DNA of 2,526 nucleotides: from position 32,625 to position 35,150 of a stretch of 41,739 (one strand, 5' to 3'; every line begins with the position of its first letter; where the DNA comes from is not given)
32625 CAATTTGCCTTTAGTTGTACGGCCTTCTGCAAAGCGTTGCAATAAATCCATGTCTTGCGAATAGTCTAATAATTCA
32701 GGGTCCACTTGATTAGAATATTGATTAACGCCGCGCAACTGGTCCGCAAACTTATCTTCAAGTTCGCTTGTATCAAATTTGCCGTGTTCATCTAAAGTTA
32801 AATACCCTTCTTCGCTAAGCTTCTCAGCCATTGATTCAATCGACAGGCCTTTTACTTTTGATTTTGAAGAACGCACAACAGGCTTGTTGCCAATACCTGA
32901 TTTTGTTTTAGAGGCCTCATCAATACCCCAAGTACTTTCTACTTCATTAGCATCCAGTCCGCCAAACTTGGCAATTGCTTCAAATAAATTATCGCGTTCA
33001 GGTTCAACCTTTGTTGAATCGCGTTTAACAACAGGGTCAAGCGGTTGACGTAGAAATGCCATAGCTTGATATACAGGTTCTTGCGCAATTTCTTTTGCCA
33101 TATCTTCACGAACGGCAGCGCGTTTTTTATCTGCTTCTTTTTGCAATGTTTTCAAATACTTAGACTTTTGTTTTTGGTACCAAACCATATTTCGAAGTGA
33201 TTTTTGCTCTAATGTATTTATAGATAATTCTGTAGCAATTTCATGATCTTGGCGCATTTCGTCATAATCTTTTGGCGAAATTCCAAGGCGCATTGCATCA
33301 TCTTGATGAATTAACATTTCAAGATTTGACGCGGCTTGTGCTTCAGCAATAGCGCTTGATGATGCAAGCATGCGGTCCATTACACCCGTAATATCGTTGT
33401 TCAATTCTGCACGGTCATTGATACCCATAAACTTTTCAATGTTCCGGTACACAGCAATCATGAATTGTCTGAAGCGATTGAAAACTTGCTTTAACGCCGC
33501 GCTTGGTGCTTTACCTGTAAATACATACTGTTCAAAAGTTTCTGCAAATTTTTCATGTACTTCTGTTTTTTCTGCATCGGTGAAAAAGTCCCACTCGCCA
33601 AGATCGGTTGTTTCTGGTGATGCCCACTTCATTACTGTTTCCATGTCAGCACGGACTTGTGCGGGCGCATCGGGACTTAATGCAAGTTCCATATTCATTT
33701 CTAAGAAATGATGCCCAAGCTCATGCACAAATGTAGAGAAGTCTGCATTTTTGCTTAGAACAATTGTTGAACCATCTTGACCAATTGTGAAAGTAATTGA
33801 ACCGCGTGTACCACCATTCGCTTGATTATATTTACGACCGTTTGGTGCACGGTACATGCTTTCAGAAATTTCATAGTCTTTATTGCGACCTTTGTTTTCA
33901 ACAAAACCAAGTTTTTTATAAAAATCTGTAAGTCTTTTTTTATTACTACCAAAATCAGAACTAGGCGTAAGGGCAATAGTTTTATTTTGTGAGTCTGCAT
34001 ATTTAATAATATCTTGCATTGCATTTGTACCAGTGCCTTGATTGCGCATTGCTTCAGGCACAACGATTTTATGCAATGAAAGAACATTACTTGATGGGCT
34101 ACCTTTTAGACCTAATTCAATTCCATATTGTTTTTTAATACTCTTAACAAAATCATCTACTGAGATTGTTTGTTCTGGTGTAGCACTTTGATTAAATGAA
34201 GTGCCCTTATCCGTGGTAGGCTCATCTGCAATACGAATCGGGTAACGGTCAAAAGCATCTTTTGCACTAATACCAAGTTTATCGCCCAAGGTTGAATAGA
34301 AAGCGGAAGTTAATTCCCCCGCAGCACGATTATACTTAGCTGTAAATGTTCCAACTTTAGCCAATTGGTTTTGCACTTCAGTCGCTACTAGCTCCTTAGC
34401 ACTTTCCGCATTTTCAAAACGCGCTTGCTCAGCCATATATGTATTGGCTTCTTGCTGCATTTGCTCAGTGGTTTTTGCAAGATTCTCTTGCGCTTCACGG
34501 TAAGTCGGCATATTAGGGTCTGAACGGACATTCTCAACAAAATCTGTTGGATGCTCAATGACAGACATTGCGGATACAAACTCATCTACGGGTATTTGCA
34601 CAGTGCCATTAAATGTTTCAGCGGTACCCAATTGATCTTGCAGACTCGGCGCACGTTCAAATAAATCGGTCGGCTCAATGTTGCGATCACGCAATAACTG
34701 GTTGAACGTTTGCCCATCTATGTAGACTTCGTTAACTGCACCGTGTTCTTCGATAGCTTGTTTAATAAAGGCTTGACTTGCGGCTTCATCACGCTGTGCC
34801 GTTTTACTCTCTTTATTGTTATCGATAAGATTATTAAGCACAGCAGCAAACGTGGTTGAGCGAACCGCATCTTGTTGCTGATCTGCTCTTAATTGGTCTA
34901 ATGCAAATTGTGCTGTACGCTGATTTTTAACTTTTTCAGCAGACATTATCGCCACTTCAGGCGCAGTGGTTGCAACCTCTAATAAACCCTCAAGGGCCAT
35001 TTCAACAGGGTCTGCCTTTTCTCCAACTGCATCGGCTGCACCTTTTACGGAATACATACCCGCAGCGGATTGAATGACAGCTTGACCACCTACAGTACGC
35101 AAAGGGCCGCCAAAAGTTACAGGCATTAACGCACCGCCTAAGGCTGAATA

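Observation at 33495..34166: The giant ejection protein embeds a GNAT acetyltransferase-like module and an HExxH metallopeptidase-like module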

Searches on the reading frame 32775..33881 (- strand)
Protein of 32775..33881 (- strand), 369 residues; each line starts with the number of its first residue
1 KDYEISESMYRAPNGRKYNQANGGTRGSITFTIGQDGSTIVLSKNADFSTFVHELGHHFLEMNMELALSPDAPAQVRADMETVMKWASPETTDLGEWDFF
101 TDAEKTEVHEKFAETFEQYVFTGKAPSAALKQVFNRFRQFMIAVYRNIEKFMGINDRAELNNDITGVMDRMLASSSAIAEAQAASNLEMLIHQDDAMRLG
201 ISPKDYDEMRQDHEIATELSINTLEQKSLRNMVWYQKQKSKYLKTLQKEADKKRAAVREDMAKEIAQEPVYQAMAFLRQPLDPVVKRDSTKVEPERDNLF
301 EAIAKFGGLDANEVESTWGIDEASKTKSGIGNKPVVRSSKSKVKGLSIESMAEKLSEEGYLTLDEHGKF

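Call 13: find_homologous_proteins(query=window:32775-33881:-, max_evalue=0.001)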
Query window:32775-33881:- (369 aa): 4 proteins with E <= 0.001 among 3279 candidates.
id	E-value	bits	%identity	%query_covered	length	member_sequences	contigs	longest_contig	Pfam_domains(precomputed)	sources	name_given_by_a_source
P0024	1.8e-66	243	49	68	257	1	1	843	-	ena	-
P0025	9.4e-57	211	95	30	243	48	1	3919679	-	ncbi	-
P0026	1.0e-31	129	35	66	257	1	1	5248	-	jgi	jgi:hypothetical protein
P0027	5.1e-9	54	36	39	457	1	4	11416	-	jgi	jgi:hypothetical protein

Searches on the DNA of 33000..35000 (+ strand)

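Call 7: search_dna_similar(query=window:33000-35000:+, collection=phages, mode=near, max_rows=25)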
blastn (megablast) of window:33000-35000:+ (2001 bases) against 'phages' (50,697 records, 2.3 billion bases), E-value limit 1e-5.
No match.

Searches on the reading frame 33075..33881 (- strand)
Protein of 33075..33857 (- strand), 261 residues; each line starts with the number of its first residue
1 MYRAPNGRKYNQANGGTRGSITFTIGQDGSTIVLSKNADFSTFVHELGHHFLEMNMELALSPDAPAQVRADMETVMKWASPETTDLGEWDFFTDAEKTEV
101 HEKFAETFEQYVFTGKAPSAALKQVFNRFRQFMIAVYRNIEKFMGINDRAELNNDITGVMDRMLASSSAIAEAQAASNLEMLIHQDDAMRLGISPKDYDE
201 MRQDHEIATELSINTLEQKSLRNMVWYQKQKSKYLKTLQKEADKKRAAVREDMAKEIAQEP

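Call 10: search_protein_families(library=pfam, proteins=[window:33195-33881:-], max_evalue=1)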
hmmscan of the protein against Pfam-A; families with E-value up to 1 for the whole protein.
window:33195-33881:- (229 aa): 2 families
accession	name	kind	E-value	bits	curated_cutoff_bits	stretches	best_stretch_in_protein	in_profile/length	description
PF25082.1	GIPC1_GH2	-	0.0068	17.2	27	1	130-195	15-79/91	GIPC1-3 GH2 domain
PF01743.26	PolyA_pol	-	0.1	13.4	23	1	95-150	18-71/126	Poly A polymerase head domain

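Call 11: search_protein_families(library=phrogs, proteins=[window:33195-33881:-], max_evalue=0.001)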
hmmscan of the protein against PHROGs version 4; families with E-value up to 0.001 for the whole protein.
window:33195-33881:- (229 aa): 1 family
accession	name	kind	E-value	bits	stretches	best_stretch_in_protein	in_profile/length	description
phrog_9880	-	unknown function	1.5e-119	401.7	1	1-229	922-1140/2231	-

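Call 37: search_protein_representatives(protein=window:33075-33857:-)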
Query: 261 residues. Proteins with E-value up to 0.001 (for the whole library): 8081; up to 1e-10: 5225; up to 1e-30: 564. The best 150 are listed.
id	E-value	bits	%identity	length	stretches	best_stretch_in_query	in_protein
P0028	2.1e-120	417.4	74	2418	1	6-261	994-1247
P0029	2.8e-102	358.1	85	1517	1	1-191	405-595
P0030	1.4e-83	296.9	57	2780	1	10-261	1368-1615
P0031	3.5e-75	269.4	50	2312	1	6-261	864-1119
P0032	3.8e-71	256.2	50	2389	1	12-261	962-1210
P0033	4.2e-52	193.9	39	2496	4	66-250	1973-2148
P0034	6.7e-48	180.1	44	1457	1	8-261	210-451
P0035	7.2e-48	180.0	41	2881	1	24-258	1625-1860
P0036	2.6e-46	174.9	42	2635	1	23-258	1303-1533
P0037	3.2e-46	174.6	38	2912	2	33-261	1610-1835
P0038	3.9e-46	174.4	43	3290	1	12-260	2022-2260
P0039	6.6e-46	173.6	41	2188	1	15-261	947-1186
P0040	7.1e-46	173.5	42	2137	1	30-261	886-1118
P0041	8.2e-46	173.3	43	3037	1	28-261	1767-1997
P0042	1.0e-44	169.7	44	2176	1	12-261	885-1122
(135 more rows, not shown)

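Call 46: search_solved_structures(query=A1, max_evalue=10, show_alignments=3)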
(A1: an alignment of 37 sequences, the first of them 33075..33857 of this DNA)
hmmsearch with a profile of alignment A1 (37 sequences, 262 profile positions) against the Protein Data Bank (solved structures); distinct sequences matched with E-value up to 10: 28.
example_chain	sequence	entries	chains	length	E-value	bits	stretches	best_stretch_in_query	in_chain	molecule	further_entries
6r6g_b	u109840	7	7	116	0.054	15.9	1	199-258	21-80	eL29 | 60S ribosomal protein L29 | Large ribosomal subunit protein eL29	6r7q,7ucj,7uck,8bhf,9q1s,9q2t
7toq_AL29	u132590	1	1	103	0.089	15.2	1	199-254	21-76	eL29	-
6r5q_b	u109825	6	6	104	0.1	15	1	199-258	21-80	eL29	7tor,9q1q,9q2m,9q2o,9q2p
9y4g_Cb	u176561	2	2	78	0.11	14.9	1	199-251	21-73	60S ribosomal protein L29 | Large ribosomal subunit protein eL29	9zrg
6olz_Ab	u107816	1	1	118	0.12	14.8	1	199-258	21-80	60S ribosomal protein L29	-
9h4n_V2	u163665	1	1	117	0.12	14.8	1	199-258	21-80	Large ribosomal subunit protein eL29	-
6ole_c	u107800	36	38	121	0.12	14.7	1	199-258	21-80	60S ribosomal protein L29 | Large ribosomal subunit protein eL29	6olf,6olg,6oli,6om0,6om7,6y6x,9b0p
6xa1_Lb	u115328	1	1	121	0.13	14.7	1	199-258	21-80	60S ribosomal protein L29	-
6qzp_Lb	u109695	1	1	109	0.13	14.7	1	199-257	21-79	60S ribosomal protein L29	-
3jag_b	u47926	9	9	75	0.13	14.6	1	199-247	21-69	eL29 | 60S ribosomal protein L29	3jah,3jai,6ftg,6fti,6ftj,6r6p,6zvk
3jaj_b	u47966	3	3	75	0.16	14.4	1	199-246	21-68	Ribosomal protein eL29 | 60S ribosomal protein L29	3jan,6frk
8g5z_Lb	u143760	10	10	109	0.17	14.3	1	199-255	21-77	eL29 | Large ribosomal subunit protein eL29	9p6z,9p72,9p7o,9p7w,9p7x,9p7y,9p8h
3j7o_b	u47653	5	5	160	0.18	14.2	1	199-258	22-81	Ribosomal protein eL29 | eL29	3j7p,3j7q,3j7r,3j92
9mnc_Lb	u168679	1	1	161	0.19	14.1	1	199-258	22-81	Large ribosomal subunit protein eL29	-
22tu_Lb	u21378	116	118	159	0.2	14.1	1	199-258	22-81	60S ribosomal protein L29 | Large ribosomal subunit protein eL29 | 60S RIBOSOMAL PROTEIN EL29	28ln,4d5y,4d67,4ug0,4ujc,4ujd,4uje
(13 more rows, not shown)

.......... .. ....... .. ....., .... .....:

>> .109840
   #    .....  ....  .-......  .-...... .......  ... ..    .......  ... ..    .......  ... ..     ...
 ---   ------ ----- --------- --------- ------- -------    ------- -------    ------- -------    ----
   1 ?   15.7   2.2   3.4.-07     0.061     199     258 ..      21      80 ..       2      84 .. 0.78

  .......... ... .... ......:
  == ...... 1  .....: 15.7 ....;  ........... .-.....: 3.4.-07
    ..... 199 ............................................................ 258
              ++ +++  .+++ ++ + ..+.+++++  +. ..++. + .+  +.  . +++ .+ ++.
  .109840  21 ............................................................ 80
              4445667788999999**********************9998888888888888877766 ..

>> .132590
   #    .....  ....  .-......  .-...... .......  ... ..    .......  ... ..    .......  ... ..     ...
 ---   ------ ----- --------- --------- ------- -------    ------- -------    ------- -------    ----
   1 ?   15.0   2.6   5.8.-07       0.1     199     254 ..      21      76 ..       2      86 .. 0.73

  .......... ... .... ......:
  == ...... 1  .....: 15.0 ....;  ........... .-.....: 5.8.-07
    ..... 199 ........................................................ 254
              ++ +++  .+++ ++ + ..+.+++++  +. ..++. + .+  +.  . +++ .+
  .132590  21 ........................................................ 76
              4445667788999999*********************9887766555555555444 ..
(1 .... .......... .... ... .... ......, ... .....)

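Call 48: predict_structure(alignment_id=A1)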
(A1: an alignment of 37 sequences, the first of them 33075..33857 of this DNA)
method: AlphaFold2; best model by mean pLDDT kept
length: 261 residues; sequences in the alignment: 37
mean_pLDDT: 86.4   pTM: 0.72
mean pLDDT of the five models: 86.4, 84.9, 83.0, 82.7, 82.4
residues with pLDDT >= 90: 136; 70-90: 107; 50-70: 7; < 50: 11
segments of 3 or more residues with pLDDT < 50: 1-11
pLDDT, mean of each block of 10 residues (from residue 1): 41 64 82 85 93 95 97 97 94 94 95 90 93 90 88 84 82 76 92 94 84 78 78 89 96 95 81
secondary structure, 60 per line:
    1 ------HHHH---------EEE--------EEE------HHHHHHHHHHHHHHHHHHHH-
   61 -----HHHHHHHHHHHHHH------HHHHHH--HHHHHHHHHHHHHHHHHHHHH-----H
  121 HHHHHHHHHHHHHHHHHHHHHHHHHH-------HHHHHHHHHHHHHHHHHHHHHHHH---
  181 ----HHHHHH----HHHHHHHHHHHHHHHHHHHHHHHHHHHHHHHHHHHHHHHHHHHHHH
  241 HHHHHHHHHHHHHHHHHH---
elements in order: H7-10 E20-22 E31-33 H40-59 H66-79 H86-91 H94-114 H120-146 H154-177 H185-190 H195-258

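Call 51: fold_search(model_id=the predicted structure, library=pdb)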
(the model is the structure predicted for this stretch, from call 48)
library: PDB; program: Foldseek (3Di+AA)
matches with E <= 10: 153; with E <= 0.001: 0
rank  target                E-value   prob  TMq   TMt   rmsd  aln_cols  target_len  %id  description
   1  9r2o_B                8.5e-01  0.09  0.14  0.20  16.6       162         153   11  De novo designed N5 protein fold (released 2025-05-14)
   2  9r2o_A                9.4e-01  0.09  0.13  0.19  16.8       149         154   13  De novo designed N5 protein fold (released 2025-05-14)
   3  7tu2_C                1.6e+00  0.08  0.18  0.13  21.4       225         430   15  Structure of the L. blandensis dGTPase R37A mutant bound to Mn (released 2022-06-01)
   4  6tf9_ZP1              1.6e+00  0.08  0.18  0.11  17.4       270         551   10  Structure of the vertebrate gamma-Tubulin Ring Complex (released 2019-12-11)
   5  6pb0_R                1.8e+00  0.07  0.17  0.16  15.1       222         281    9  Cryo-EM structure of Urocortin 1-bound Corticotropin-releasing factor 1 receptor in complex with Gs protein and Nb35 (released 2020-02-12)
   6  2ycx_B                2.0e+00  0.10  0.19  0.18  14.8       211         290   11  TURKEY BETA1 ADRENERGIC RECEPTOR WITH STABILISING MUTATIONS AND BOUND ANTAGONIST CYANOPINDOLOL (released 2011-06-01)
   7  1fbk                  2.1e+00  0.09  0.18  0.20  18.8       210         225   12  CRYSTAL STRUCTURE OF CYTOPLASMICALLY OPEN CONFORMATION OF BACTERIORHODOPSIN (released 2000-08-09)
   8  2ycx_A                2.3e+00  0.09  0.19  0.18  14.8       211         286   11  TURKEY BETA1 ADRENERGIC RECEPTOR WITH STABILISING MUTATIONS AND BOUND ANTAGONIST CYANOPINDOLOL (released 2011-06-01)
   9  3hap                  2.3e+00  0.08  0.16  0.18  18.4       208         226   12  Crystal structure of bacteriorhodopsin mutant L111A crystallized from bicelles (released 2009-09-22)
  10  3ns0                  2.3e+00  0.08  0.16  0.18  18.7       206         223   10  X-ray structure of bacteriorhodopsin (released 2011-05-11)
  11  8ieb_B                2.3e+00  0.07  0.18  0.16  19.7       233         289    9  Cryo-EM structure of GPR156 of GPR156-miniGo-scFv16 complex (local refine) (released 2024-02-14)
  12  1kme_A                2.4e+00  0.08  0.16  0.18  18.4       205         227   12  CRYSTAL STRUCTURE OF BACTERIORHODOPSIN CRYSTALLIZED FROM BICELLES (released 2002-02-13)
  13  4hyx_B                2.4e+00  0.08  0.16  0.18  18.7       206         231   12  Crystal Structure Analysis of the Bacteriorhodopsin in Facial Amphiphile-4 DMPC Bicelle (released 2013-03-20)
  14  8yjp_A                2.5e+00  0.05  0.16  0.15  20.0       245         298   10  Cryo-EM structure of human apo GPR156 (released 2025-02-05)
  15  3ckd_A                2.6e+00  0.08  0.20  0.20  11.9       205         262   13  Crystal structure of the C-terminal domain of the Shigella type III effector IpaH (released 2008-03-25)
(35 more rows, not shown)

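Call 56: search_protein_families(library=pfam, alignment_id=A1, max_evalue=5)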
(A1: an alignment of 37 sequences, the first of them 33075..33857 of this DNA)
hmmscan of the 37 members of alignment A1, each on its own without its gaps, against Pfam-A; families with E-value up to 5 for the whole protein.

A. member 1, window:33075-33857:- (261 aa): 3 families
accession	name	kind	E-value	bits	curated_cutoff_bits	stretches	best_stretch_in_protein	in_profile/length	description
PF25082.1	GIPC1_GH2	-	0.007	17.2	27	1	122-187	15-79/91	GIPC1-3 GH2 domain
PF01743.26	PolyA_pol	-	0.093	13.5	23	1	87-142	18-71/126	Poly A polymerase head domain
PF13582.12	Reprolysin_3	-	4.8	8.2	22.4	1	33-51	107-118/123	Metallo-peptidase family M12B Reprolysin-like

B. families by the number of members that match (of 37 scanned): 59 families (the first 25 are shown)
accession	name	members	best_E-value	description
PF06518.16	DUF1104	4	0.66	Protein of unknown function (DUF1104)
PF00505.25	HMG_box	3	0.052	HMG (high mobility group) box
PF14136.11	DUF4303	2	0.00036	Domain of unknown function (DUF4303)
PF07543.17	PGA2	2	0.014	Protein trafficking PGA2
PF22456.1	PqqF-like_C_4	2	0.03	PQQ synthase PqqF-like, C-terminal lobe domain 4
PF01432.26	Peptidase_M3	2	0.037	Peptidase family M3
PF01743.26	PolyA_pol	2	0.065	Poly A polymerase head domain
PF07739.18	TipAS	2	0.086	TipAS antibiotic-recognition domain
PF23134.2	TRIP4_3rd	2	0.1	TRIP4, third domain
PF11304.13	DUF3106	2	0.24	Protein of unknown function (DUF3106)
PF13582.12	Reprolysin_3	2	0.37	Metallo-peptidase family M12B Reprolysin-like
PF05974.18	DUF892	1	0.0033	Domain of unknown function (DUF892)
PF14348.11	DUF4400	1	0.0047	Domain of unknown function (DUF4400)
PF25082.1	GIPC1_GH2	1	0.007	GIPC1-3 GH2 domain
PF18824.6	LPD11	1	0.0087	Large polyvalent protein-associated domain 11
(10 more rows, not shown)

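Call 61: fold_search(model_id=the predicted structure, library=viral)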
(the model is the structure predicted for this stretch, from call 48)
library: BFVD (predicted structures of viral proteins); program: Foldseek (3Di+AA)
matches with E <= 10: 198; with E <= 0.001: 20
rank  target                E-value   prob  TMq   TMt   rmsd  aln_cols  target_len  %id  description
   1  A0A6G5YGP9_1          2.9e-14  1.00  0.44  0.14  12.9       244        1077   50  (no name in the UniProt tables at hand)
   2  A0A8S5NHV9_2          4.3e-09  1.00  0.60  0.19   8.6       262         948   27  Crystallin beta/gamma motif-containing protein (Fragment) [Siphoviridae sp. ctRg81]
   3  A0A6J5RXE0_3          1.4e-07  1.00  0.32  0.07  18.5       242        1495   30  Uncharacterized protein [uncultured Caudovirales phage]
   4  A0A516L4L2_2          1.7e-07  1.00  0.62  0.13   3.2       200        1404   28  (no name in the UniProt tables at hand)
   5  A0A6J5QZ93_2          9.2e-07  1.00  0.41  0.10   4.1       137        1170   33  Uncharacterized protein [uncultured Caudovirales phage]
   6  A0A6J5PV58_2          4.5e-06  1.00  0.34  0.07  18.3       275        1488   29  Uncharacterized protein [uncultured Caudovirales phage]
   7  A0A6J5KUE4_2          5.6e-06  1.00  0.35  0.11  15.3       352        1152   23  NAT_SF domain containing protein [uncultured Caudovirales phage]
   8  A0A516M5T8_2          5.6e-06  1.00  0.28  0.07  16.3       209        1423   33  (no name in the UniProt tables at hand)
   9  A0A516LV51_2          7.2e-06  1.00  0.30  0.08  17.1       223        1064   26  (no name in the UniProt tables at hand)
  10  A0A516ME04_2          7.6e-06  1.00  0.29  0.08  14.4       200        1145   34  (no name in the UniProt tables at hand)
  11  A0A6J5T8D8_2          1.0e-05  1.00  0.29  0.10  13.0       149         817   38  Large polyvalent protein associated domain-containing protein [uncultured Caudovirales phage]
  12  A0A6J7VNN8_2          1.4e-05  1.00  0.28  0.07  12.9       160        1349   41  Uncharacterized protein [uncultured Caudovirales phage]
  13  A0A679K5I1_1          1.5e-05  1.00  0.32  0.13  15.1       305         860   24  (no name in the UniProt tables at hand)
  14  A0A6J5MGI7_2          2.0e-05  1.00  0.30  0.08  13.9       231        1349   26  Uncharacterized protein [uncultured Caudovirales phage]
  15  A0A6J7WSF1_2          3.6e-05  1.00  0.28  0.07  13.9       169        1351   36  Large polyvalent protein associated domain-containing protein [uncultured Caudovirales phage]
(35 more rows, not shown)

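Call 81: search_protein_families(library=pfam, alignment_id=A4, max_evalue=0.00001)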
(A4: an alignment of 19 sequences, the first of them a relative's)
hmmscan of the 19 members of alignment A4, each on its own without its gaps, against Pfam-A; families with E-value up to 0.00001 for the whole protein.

A. member 1, P0030 (2780 aa): 0 families

B. families by the number of members that match (of 19 scanned): 9 families
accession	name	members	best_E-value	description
PF18834.6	LPD22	16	3.5e-22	Large polyvalent protein associated domain 22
PF18760.7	ART-PolyVal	4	1.1e-29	ADP-Ribosyltransferase in polyvalent proteins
PF23802.1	DUF7178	2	1.6e-24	Family of unknown function (DUF7178)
PF18814.6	PBECR5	1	3.4e-26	phage-Barnase-EndoU-ColicinE5/D-RelE like nuclease5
PF18819.6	MuF_C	1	1.9e-20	Phage MuF-C-terminal domain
PF06414.18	Zeta_toxin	1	2.6e-19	Zeta toxin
PF11697.13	DUF3293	1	4.1e-14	Protein of unknown function (DUF3293)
PF04607.23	RelA_SpoT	1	1.9e-07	Region found in RelA / SpoT proteins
PF02195.25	ParB_N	1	5.2e-06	ParB N-terminal domain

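Call 88: search_protein_families(library=ncbifam, proteins=[window:33075-33857:-], max_evalue=0.1)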
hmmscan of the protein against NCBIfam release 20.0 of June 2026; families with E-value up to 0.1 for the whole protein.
window:33075-33857:- (261 aa): 0 families
